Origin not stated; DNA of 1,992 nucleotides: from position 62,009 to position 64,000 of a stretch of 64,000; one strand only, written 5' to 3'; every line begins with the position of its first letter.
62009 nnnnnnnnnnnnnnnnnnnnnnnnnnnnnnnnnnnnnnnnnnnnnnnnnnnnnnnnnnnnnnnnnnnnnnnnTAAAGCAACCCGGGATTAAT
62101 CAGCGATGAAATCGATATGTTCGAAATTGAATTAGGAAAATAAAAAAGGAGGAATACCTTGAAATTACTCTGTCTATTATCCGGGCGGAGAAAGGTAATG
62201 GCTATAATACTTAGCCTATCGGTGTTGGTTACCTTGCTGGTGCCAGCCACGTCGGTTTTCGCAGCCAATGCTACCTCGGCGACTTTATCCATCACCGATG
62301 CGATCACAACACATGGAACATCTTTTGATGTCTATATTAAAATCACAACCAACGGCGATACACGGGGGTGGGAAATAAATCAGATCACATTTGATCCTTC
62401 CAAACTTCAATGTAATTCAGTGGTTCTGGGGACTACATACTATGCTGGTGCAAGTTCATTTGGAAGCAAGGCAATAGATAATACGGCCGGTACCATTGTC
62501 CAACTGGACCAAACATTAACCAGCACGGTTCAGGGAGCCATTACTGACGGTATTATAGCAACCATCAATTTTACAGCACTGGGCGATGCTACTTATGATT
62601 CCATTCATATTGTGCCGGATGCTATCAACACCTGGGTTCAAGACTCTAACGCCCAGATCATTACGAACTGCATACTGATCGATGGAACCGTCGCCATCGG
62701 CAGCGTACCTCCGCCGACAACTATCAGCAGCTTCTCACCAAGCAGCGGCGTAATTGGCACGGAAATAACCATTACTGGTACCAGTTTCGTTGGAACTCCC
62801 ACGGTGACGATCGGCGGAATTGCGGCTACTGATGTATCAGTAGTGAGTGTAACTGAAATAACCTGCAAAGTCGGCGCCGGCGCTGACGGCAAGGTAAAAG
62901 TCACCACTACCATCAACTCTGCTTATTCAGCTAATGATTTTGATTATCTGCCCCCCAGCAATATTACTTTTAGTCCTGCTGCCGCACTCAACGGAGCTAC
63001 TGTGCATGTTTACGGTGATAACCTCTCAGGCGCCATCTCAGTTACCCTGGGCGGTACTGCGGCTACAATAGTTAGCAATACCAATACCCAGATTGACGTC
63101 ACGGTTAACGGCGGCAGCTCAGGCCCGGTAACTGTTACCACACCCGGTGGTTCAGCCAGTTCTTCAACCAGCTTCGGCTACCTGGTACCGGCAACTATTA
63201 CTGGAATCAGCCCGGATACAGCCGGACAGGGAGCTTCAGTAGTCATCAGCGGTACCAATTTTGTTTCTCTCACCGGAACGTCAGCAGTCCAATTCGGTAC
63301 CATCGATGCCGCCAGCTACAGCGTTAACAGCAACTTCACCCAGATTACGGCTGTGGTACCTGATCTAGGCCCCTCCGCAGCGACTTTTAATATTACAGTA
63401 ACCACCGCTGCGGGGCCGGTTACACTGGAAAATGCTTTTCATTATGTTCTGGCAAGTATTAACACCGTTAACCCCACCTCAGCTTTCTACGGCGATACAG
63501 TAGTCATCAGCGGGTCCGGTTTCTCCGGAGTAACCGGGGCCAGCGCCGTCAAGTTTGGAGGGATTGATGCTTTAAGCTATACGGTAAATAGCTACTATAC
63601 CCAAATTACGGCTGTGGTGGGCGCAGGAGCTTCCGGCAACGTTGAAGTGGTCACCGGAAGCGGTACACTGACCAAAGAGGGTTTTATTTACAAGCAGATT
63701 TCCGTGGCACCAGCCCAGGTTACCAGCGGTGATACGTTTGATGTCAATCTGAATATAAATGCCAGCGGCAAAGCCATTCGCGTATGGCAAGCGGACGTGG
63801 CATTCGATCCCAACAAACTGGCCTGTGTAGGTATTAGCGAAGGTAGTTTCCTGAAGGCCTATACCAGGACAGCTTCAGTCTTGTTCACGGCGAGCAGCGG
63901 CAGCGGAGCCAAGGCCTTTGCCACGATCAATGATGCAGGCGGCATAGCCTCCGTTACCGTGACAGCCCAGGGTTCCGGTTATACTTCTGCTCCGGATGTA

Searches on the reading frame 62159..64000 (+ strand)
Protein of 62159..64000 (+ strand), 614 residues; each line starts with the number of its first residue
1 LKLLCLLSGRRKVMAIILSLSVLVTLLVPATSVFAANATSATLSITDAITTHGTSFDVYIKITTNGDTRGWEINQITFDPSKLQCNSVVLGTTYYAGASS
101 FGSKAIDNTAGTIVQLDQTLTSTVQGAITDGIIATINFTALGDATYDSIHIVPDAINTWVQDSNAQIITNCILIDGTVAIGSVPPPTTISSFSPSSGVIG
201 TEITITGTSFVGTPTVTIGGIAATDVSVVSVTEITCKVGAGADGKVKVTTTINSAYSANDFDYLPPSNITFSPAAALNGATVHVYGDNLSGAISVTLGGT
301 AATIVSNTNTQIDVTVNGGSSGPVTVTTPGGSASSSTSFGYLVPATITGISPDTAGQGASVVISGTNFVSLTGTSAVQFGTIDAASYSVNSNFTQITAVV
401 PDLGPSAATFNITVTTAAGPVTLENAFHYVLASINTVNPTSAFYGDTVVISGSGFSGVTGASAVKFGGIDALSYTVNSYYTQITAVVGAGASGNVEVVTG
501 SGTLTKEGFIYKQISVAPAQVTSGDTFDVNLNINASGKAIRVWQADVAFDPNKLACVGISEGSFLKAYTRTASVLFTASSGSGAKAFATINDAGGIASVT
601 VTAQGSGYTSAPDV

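Call 7: search_protein_families(library=pfam, proteins=[window:62159-64000:+], max_evalue=1)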
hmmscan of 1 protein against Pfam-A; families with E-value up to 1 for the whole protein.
window:62159-64000:+ (614 aa): 2 families
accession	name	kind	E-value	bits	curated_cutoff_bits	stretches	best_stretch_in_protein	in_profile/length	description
PF01833.30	TIG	-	7.3e-29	100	20.9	4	188-260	2-81/84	IPT/TIG domain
PF00963.24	Cohesin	-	4.2e-13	50.1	24.1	2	42-180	2-139/139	Cohesin domain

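Call 37: find_homologous_proteins(query=window:62159-64000:+, max_evalue=0.001)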
Query window:62159-64000:+ (614 aa): 862 proteins with E <= 0.001 among 8000 candidates; the best 120 are listed.
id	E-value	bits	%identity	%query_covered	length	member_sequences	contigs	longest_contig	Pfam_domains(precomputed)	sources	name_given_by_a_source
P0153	5.6e-105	370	41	54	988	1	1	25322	PF01833.31,PF20144.6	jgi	jgi:hypothetical protein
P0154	1.6e-99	352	39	57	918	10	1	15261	PF01833.31,PF20144.6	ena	-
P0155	1.1e-92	330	39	49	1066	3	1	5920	PF01833.31,PF18962.8,PF20144.6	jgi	-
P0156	9.1e-90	320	39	63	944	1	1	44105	PF01833.31,PF20144.6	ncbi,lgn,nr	ncbi:MAG: IPT/TIG domain-containing protein [Dehalococcoidales bacterium]|nr:IPT/TIG domain-containi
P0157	2.3e-86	309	41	53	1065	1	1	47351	PF01839.30,PF01833.31,PF13517.13,PF18962.8,PF20144.6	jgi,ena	-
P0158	4.9e-85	305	39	51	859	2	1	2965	PF01833.31,PF20144.6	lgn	-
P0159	9.0e-83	297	40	63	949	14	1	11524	PF01833.31,PF20144.6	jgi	-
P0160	1.4e-80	290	41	56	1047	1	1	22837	PF01833.31,PF20144.6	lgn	-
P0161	9.3e-80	287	34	83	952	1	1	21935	PF01833.31,PF20144.6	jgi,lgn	jgi:hypothetical protein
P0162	1.3e-79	287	44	53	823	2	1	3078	PF01833.31,PF20144.6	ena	-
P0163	6.0e-76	275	38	55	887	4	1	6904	PF01833.31,PF18962.8,PF20144.6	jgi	jgi:hypothetical protein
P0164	4.6e-72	262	37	56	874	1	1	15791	PF01833.31,PF00395.26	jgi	jgi:hypothetical protein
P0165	8.9e-72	261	44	53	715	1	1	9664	PF01833.31,PF20144.6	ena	-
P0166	6.2e-71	258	38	50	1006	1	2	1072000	PF01833.31,PF03781.23,PF20144.6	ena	-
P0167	6.3e-70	255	44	52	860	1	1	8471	PF01833.31,PF06129.19,PF20144.6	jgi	jgi:hypothetical protein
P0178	3.6e-61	226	42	78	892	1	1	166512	PF01833.31,PF20144.6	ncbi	-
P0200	1.4e-51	194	44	46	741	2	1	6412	PF01833.31,PF00963.25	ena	-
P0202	2.5e-51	193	34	72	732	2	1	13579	PF01833.31,PF00963.25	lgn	-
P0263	2.6e-42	164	35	56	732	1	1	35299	PF01833.31,PF00404.25,PF20144.6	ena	-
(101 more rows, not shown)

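Call 40: search_protein_families(library=pfam, proteins=[P0178, P0200, P0202], max_evalue=0.01)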
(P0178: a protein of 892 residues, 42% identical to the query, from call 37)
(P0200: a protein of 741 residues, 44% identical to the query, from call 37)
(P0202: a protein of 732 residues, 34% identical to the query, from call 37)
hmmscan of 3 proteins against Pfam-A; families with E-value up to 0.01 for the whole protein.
P0178 (892 aa): 2 families
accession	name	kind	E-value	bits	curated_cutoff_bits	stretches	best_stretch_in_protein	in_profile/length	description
PF01833.30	TIG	-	6.2e-25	87.4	20.9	4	189-255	1-71/84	IPT/TIG domain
PF20144.5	TIG_SUH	-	1.1e-07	32.4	24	0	270-321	3-53/94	TIG domain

P0200 (741 aa): 2 families
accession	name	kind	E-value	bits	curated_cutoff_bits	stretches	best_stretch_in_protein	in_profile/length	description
PF01833.30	TIG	-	5e-23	81.3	20.9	3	277-351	1-83/84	IPT/TIG domain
PF00963.24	Cohesin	-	6.1e-11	43.1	24.1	2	451-582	12-137/139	Cohesin domain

P0202 (732 aa): 3 families
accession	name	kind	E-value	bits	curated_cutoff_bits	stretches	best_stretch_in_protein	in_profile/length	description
PF00963.24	Cohesin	-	3.1e-17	63.5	24.1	2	51-178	10-138/139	Cohesin domain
PF01833.30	TIG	-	1.6e-15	57.3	20.9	3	186-262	1-84/84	IPT/TIG domain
PF20144.5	TIG_SUH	-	0.0023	18.5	24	0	186-237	2-52/94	TIG domain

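Call 45: find_encoding_contigs(protein=P0178, flank=10000, max_places=3)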
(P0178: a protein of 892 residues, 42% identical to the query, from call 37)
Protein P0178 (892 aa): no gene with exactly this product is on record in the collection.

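Call 46: find_encoding_contigs(protein=P0202, flank=10000, max_places=3)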
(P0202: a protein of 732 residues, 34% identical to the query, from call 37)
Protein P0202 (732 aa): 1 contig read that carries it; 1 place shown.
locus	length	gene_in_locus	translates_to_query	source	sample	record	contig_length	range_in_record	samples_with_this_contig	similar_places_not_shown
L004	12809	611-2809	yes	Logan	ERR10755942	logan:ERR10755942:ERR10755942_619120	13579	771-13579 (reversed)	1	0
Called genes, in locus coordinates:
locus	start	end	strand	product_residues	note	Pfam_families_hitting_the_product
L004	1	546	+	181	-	?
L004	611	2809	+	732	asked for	PF00963:Cohesin, PF01833:TIG, PF00963:Cohesin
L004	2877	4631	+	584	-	-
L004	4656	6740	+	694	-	PF00963:Cohesin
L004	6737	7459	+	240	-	PF00963:Cohesin (weak)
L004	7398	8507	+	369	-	PF12849:PBP_like_2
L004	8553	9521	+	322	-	PF00528:BPD_transp_1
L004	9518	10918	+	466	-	PF00528:BPD_transp_1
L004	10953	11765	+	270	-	PF02463:SMC_N (weak), PF00005:ABC_tran, PF13304:AAA_21 (faint)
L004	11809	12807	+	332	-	PF04513:Baculo_PEP_C (faint)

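Call 47: find_encoding_contigs(protein=P0200, flank=10000, max_places=3)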
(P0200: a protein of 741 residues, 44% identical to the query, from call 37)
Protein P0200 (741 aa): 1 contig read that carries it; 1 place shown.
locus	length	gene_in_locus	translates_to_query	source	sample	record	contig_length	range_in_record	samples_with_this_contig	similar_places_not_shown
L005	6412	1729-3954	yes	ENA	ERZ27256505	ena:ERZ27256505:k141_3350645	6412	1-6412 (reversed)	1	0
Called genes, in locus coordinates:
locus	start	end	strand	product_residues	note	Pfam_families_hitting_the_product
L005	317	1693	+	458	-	PF12849:PBP_like_2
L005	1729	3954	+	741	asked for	PF01833:TIG, PF00963:Cohesin (weak)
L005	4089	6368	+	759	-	PF01833:TIG, PF20144:TIG_SUH (faint), PF01833:TIG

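Call 77: search_protein_families(library=pfam, proteins=[L004:2877-4628:+, L004:4656-6737:+, L004:6737-7456:+, L005:4089-6365:+], max_evalue=0.01)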
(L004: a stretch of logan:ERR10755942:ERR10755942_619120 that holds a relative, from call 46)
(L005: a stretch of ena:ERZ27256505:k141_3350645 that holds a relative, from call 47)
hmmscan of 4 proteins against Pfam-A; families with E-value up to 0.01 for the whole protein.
L004:2877-4628:+ (584 aa): 1 family
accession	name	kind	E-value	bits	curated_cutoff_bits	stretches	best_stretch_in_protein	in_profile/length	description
PF06030.18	WxLIP_PGBD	-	0.00082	19.8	27.3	1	40-136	20-118/121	WxL Interacting Protein, peptidoglycan binding domain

L004:4656-6737:+ (694 aa): 1 family
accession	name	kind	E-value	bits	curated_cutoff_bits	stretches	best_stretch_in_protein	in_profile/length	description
PF00963.24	Cohesin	-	6.2e-12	46.3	24.1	1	40-146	2-108/139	Cohesin domain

L004:6737-7456:+ (240 aa): 1 family
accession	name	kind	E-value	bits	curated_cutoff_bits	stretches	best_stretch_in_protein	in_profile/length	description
PF00963.24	Cohesin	-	3.3e-07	31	24.1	1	86-237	2-139/139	Cohesin domain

L005:4089-6365:+ (759 aa): 2 families
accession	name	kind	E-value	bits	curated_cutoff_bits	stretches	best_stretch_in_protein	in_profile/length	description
PF01833.30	TIG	-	5.7e-18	65.1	20.9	3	265-340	1-84/84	IPT/TIG domain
PF20144.5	TIG_SUH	-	3.5e-06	27.5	24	0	344-394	2-51/94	TIG domain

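Call 91: search_protein_families(library=ncbifam, proteins=[L004:7398-8504:+, L004:8553-9518:+, L004:9518-10915:+, L004:10953-11762:+], max_evalue=0.00001)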
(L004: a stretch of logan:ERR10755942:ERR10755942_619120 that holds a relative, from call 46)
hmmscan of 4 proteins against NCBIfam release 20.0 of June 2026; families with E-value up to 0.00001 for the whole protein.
L004:7398-8504:+ (369 aa): 1 family
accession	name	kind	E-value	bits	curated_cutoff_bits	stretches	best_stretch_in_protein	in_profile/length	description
TIGR02136.1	ptsS_2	subfamily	6.2e-10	38.7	206.6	1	304-368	229-295/295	phosphate ABC transporter substrate-binding protein PstS family protein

L004:8553-9518:+ (322 aa): 12 families
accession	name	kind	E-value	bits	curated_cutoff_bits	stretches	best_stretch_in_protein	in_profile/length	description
TIGR02138.1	phosphate_pstC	equivalog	6e-48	163.4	196.45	1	12-316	5-295/296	phosphate ABC transporter permease subunit PstC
TIGR00974.1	3a0107s02c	equivalog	9.1e-30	103.7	193.45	2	159-316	119-270/272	phosphate ABC transporter permease PstA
NF008435.0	PRK11275.1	equivalog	6.7e-27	94.4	502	1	16-318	24-314/319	phosphate ABC transporter permease PstC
NF006939.0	PRK09421.1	equivalog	7.2e-08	32.1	262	1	177-256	102-178/230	molybdate ABC transporter permease subunit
TIGR02141.1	modB_ABC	equivalog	1.5e-07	31.2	182.6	1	176-246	86-158/208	molybdate ABC transporter permease subunit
NF008430.0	PRK11268.1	equivalog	2.9e-07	29.8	439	1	167-240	152-225/295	phosphate ABC transporter permease PstA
TIGR02139.1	permease_CysT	equivalog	5.4e-07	29.5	246.1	1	172-248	134-209/265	sulfate ABC transporter permease subunit CysT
TIGR00969.1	3a0106s02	subfamily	2.3e-06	27.3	240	1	172-254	145-233/272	sulfate ABC transporter permease subunit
NF043074.1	MMSYN1_0196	equivalog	3.5e-06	26.5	350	1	175-244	143-214/277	spermidine/putrescine ABC transporter permease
NF007044.0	PRK09497.1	equivalog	4.1e-06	26.5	348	1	173-242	155-224/285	spermidine/putrescine ABC transporter permease PotB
TIGR03416.1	ABC_choXWV_perm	equivalog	4.1e-06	26.5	363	1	178-248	160-230/267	choline ABC transporter permease subunit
TIGR03255.1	PhnV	equivalog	8.9e-06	25.6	358.7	1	177-242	150-215/270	2-aminoethylphosphonate ABC transport system, membrane component PhnV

L004:9518-10915:+ (466 aa): 7 families
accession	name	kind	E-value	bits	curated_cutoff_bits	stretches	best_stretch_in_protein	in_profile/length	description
TIGR00974.1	3a0107s02c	equivalog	5.9e-38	130.6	193.45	1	213-460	49-271/272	phosphate ABC transporter permease PstA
TIGR02138.1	phosphate_pstC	equivalog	9.7e-31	106.9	196.45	1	164-457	12-293/296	phosphate ABC transporter permease subunit PstC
NF008430.0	PRK11268.1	equivalog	2e-18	66.5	439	1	218-444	75-284/295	phosphate ABC transporter permease PstA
NF008435.0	PRK11275.1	equivalog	1.4e-06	27.6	502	1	204-398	57-252/319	phosphate ABC transporter permease PstC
TIGR01581.1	Mo_ABC_porter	hypoth_equivalog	2.9e-06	27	210.3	1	318-433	103-216/225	ABC transporter permease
TIGR03416.1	ABC_choXWV_perm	equivalog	6.4e-06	25.8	363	1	325-378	159-212/267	choline ABC transporter permease subunit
TIGR02139.1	permease_CysT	equivalog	8.3e-06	25.6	246.1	1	323-398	139-214/265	sulfate ABC transporter permease subunit CysT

L004:10953-11762:+ (270 aa): 188 families (the best 25 are shown)
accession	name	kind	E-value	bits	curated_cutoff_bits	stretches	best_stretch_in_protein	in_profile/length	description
TIGR00972.1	3a0107s01c2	equivalog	8.3e-100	333.2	343.2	1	28-268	2-246/248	phosphate ABC transporter ATP-binding protein PstB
NF010860.0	PRK14267.1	equivalog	4.8e-86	288.5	412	1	27-269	4-252/253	phosphate ABC transporter ATP-binding protein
NF010851.0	PRK14258.1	subfamily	4.6e-71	239.3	425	1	25-267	5-258/261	phosphate ABC transporter ATP-binding protein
NF010840.0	PRK14246.1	equivalog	9.4e-65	218.8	425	1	26-268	9-255/257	phosphate ABC transporter ATP-binding protein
NF010864.0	PRK14271.1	equivalog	7.2e-64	215.5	561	1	27-267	21-264/276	phosphate ABC transporter ATP-binding protein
NF008428.0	PRK11264.1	equivalog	1.1e-47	162.3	406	1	26-266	2-245/250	L-cystine ABC transporter ATP-binding protein TcyN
TIGR01186.1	proV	subfamily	3.3e-46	158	326.6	1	38-267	4-232/363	betaine/proline/choline family ABC transporter ATP-binding protein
NF007027.0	PRK09493.1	equivalog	3.4e-43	147.7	379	1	28-265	2-236/240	glutamine ABC transporter ATP-binding protein GlnQ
TIGR03265.1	PhnT2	equivalog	6e-42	144.1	457.7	1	26-265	3-235/353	putative 2-aminoethylphosphonate ABC transporter ATP-binding protein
NF006987.0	PRK09452.1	equivalog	7.6e-42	143.3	482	1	19-265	9-248/378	spermidine/putrescine ABC transporter ATP-binding protein PotA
TIGR04521.1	ECF_ATPase_2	equivalog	8.2e-42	143.2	330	1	39-257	17-237/279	energy-coupling factor transporter ATPase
TIGR02857.1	CydD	equivalog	4.9e-41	141.3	435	1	10-234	304-526/529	thiol reductant ABC exporter subunit CydD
TIGR03005.1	ectoine_ehuA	equivalog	1.9e-40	138.7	345.4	1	30-266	3-248/252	ectoine/hydroxyectoine ABC transporter ATP-binding protein EhuA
NF008338.0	PRK11124.1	equivalog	4.5e-40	137.7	369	1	28-266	3-241/242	arginine ABC transporter ATP-binding protein ArtP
NF043075.1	MMSYN1_0197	equivalog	5.6e-40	137.3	550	1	27-265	2-233/341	spermidine/putrescine ABC transporter ATP-binding protein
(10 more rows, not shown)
